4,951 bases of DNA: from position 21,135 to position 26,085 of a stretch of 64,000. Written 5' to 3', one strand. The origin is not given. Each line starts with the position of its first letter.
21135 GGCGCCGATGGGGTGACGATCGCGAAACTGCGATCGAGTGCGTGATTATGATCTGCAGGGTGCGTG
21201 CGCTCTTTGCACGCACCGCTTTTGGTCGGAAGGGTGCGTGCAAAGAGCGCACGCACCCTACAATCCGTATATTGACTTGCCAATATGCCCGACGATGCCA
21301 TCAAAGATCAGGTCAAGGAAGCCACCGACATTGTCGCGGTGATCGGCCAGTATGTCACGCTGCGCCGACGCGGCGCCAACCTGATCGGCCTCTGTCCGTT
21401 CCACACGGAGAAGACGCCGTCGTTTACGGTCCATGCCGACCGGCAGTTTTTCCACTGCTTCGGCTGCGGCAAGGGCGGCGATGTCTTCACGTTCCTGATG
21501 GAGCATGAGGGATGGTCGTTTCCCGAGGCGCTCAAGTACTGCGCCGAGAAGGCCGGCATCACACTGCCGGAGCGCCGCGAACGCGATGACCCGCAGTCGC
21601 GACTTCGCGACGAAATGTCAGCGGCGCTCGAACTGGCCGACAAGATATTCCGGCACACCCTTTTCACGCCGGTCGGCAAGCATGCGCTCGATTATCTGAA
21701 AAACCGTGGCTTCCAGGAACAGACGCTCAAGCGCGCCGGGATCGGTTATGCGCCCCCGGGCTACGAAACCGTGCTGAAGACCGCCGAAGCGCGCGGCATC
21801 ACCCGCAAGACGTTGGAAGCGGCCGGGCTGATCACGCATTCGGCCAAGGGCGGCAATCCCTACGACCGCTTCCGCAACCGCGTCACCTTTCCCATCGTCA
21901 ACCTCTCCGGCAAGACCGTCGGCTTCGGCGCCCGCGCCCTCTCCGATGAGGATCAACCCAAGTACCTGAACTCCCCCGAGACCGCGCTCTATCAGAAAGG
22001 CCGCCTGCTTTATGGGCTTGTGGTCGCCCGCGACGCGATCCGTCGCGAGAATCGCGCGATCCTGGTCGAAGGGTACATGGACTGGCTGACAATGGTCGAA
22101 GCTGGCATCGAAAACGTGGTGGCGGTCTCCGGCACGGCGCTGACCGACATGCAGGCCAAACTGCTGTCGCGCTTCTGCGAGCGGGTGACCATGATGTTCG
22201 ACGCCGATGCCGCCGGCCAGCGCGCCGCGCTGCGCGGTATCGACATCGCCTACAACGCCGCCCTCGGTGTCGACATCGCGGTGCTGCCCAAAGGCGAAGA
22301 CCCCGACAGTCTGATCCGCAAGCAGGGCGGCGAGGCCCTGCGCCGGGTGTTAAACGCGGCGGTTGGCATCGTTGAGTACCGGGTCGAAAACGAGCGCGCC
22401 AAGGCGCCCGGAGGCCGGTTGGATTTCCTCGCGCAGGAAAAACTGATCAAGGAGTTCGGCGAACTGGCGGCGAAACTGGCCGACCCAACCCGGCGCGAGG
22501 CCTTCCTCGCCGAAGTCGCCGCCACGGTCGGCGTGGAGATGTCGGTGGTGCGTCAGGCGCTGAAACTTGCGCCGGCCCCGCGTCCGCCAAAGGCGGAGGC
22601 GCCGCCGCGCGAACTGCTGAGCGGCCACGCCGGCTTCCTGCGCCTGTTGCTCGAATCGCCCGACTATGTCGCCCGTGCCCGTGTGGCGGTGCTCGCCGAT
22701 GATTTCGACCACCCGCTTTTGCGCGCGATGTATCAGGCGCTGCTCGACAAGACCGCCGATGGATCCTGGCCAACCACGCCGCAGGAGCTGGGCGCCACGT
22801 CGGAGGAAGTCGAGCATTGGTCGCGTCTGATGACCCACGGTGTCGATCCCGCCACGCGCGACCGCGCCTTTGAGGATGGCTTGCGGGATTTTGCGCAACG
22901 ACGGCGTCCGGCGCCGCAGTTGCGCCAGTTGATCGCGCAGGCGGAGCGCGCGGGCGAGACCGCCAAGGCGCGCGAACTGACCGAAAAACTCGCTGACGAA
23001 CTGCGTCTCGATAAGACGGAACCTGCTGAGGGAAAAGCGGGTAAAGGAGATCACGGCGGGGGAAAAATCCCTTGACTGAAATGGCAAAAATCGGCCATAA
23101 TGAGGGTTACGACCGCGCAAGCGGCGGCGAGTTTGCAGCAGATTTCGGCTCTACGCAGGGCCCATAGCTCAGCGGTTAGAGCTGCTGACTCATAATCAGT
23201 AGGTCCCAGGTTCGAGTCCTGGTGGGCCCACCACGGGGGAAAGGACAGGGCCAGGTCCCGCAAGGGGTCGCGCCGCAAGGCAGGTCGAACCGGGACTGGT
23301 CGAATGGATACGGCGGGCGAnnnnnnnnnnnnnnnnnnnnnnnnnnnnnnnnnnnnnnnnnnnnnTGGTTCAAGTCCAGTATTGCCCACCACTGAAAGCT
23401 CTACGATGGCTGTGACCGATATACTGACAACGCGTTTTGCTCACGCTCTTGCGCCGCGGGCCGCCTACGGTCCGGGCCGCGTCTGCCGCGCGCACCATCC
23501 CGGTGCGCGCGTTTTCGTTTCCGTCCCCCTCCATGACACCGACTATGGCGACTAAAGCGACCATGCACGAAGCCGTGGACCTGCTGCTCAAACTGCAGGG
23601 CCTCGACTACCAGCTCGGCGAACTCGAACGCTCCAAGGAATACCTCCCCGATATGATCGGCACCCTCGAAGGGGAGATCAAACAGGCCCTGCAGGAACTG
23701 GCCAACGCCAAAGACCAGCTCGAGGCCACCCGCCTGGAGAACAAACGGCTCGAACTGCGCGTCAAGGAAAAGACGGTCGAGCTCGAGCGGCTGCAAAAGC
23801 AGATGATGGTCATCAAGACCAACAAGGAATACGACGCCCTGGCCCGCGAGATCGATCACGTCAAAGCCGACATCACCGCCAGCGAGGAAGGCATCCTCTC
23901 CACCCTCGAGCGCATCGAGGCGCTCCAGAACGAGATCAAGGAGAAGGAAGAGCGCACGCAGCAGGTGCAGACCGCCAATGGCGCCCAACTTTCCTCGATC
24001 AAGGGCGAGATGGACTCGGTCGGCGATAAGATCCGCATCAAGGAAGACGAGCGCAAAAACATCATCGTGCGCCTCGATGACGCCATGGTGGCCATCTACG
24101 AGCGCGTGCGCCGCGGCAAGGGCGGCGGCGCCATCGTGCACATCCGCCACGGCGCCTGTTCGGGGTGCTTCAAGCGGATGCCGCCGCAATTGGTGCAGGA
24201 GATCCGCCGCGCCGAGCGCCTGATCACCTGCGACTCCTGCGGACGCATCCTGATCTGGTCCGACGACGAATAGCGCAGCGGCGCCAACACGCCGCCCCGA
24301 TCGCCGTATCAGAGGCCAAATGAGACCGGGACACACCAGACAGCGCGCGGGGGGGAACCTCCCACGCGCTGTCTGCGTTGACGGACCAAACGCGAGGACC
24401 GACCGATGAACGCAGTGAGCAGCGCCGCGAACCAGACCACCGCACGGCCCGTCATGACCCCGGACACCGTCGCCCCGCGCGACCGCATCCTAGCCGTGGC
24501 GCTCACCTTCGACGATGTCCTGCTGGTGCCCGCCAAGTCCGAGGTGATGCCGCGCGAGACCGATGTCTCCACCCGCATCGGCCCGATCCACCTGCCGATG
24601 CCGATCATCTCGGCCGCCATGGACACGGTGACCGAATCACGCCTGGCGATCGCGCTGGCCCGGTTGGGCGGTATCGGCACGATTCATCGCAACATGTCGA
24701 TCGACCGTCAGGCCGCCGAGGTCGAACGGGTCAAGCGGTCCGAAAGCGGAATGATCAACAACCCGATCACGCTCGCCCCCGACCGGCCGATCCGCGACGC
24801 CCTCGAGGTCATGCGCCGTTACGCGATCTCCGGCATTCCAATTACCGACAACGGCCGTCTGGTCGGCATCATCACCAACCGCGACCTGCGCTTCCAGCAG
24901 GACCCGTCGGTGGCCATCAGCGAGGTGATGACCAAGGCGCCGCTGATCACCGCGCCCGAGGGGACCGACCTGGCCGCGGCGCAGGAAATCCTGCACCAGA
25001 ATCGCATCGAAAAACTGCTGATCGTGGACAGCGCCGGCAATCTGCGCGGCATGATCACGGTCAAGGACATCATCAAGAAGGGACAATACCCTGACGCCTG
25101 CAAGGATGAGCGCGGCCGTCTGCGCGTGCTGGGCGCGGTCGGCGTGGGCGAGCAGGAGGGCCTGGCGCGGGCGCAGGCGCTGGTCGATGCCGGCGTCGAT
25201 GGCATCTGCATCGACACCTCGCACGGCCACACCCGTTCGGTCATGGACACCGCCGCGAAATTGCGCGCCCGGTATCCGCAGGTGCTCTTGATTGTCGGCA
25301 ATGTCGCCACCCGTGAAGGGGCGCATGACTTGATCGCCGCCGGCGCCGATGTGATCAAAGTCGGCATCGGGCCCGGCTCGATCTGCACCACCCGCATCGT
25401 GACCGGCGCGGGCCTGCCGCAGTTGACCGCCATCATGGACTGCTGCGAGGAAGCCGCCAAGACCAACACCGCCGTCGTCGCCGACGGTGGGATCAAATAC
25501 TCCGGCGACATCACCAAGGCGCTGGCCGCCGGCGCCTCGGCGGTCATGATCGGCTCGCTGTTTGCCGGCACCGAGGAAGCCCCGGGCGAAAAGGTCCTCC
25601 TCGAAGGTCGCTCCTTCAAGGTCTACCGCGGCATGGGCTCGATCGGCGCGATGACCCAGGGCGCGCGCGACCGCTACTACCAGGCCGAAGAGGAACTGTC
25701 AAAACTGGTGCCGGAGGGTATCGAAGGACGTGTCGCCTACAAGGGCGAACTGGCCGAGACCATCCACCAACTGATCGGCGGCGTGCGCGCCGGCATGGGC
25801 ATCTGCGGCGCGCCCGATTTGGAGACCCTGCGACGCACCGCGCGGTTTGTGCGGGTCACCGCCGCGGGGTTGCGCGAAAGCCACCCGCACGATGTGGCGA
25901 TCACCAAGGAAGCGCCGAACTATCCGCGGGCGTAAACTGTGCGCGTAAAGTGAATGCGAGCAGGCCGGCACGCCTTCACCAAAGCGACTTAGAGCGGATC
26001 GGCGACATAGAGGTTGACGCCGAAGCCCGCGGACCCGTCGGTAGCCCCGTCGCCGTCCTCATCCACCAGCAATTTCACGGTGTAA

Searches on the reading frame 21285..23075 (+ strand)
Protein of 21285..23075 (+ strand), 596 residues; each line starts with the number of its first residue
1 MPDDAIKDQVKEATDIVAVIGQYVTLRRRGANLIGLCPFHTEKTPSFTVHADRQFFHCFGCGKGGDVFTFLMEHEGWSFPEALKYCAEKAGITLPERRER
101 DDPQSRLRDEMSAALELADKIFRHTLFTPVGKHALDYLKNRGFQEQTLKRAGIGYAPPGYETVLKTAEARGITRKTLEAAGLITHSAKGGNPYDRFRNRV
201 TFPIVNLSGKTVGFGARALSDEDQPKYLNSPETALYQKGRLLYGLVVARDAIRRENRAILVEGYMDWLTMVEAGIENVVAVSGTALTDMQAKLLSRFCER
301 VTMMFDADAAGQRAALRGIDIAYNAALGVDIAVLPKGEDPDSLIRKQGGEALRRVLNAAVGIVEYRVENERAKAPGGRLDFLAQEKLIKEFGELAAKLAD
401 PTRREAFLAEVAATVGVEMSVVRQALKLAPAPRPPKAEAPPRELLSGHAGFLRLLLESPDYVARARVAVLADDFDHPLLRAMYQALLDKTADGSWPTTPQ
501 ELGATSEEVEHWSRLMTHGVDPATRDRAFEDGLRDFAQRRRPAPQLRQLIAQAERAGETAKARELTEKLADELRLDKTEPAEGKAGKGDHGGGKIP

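Call 25: search_protein_families(library=pfam, proteins=[window:21285-23075:+], max_evalue=0.00001)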
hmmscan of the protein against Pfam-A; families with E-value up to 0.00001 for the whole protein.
window:21285-23075:+ (596 aa): 6 families
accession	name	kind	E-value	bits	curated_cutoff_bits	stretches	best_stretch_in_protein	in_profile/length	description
PF08275.17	DNAG_N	-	7.2e-39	133.2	26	1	122-248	2-127/128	DNA primase catalytic core, N-terminal domain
PF01807.25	Zn_ribbon_DnaG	-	4.7e-36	123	24.9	1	6-97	5-96/98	CHC2 zinc finger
PF13155.12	Toprim_2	-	1.9e-20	73.4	22.1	1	259-343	1-87/88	Toprim-like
PF13662.12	Toprim_4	-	4.6e-15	56.1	25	1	257-331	2-81/85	Toprim domain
PF01751.28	Toprim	-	6.6e-11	42.7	23.1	1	258-323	2-81/96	Toprim domain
PF13362.12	Toprim_3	-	2.8e-06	28.1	27.2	1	258-348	2-93/95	Toprim domain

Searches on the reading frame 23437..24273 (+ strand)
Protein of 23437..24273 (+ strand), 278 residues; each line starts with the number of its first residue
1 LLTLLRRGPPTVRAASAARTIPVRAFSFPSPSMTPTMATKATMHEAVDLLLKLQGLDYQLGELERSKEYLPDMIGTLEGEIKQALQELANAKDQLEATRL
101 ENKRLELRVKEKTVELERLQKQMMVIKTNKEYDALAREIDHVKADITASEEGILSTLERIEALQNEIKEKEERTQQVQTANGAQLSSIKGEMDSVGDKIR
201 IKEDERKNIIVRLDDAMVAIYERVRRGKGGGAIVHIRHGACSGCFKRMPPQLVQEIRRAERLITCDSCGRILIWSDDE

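Call 25: search_protein_families(library=pfam, proteins=[window:23437-24273:+], max_evalue=0.00001)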
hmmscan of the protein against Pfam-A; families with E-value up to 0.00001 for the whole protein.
window:23437-24273:+ (278 aa): 2 families
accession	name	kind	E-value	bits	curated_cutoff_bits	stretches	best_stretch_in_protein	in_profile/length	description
PF02591.20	Zn_ribbon_9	-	7.9e-12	45.5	29.1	1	240-272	1-33/33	C4-type zinc ribbon domain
PF24481.2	CT398_CC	-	8.6e-11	42.4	27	1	53-229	1-180/180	CT398-like coiled coil hairpin domain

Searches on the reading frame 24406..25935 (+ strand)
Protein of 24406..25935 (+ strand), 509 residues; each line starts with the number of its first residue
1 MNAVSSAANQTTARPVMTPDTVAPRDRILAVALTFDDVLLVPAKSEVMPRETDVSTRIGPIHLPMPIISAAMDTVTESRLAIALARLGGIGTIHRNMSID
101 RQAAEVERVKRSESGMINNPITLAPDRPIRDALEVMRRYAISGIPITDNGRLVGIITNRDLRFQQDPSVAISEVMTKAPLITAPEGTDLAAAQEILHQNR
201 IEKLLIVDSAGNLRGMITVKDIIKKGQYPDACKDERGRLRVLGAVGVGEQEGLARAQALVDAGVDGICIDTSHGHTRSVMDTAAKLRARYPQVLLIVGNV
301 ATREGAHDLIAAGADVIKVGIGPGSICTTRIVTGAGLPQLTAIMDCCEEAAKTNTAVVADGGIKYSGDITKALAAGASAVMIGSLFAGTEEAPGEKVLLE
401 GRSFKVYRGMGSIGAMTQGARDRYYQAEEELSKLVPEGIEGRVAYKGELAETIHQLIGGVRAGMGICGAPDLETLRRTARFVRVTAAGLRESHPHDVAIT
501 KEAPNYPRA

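Call 25: search_protein_families(library=pfam, proteins=[window:24406-25935:+], max_evalue=0.00001)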
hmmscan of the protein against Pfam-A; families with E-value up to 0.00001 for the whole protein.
window:24406-25935:+ (509 aa): 4 families
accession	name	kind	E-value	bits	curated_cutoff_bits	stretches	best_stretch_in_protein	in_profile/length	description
PF00478.31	IMPDH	-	4.2e-151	503.2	25.6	1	32-495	1-345/345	IMP dehydrogenase / GMP reductase domain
PF00571.33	CBS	-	3.4e-26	91.8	24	2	116-162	5-52/57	CBS domain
PF03060.21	NMO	-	2.4e-09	37.5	28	0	295-396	138-235/331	Nitronate monooxygenase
PF01070.24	FMN_dh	-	9.9e-08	31.8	24.9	1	281-387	208-306/350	FMN-dependent dehydrogenase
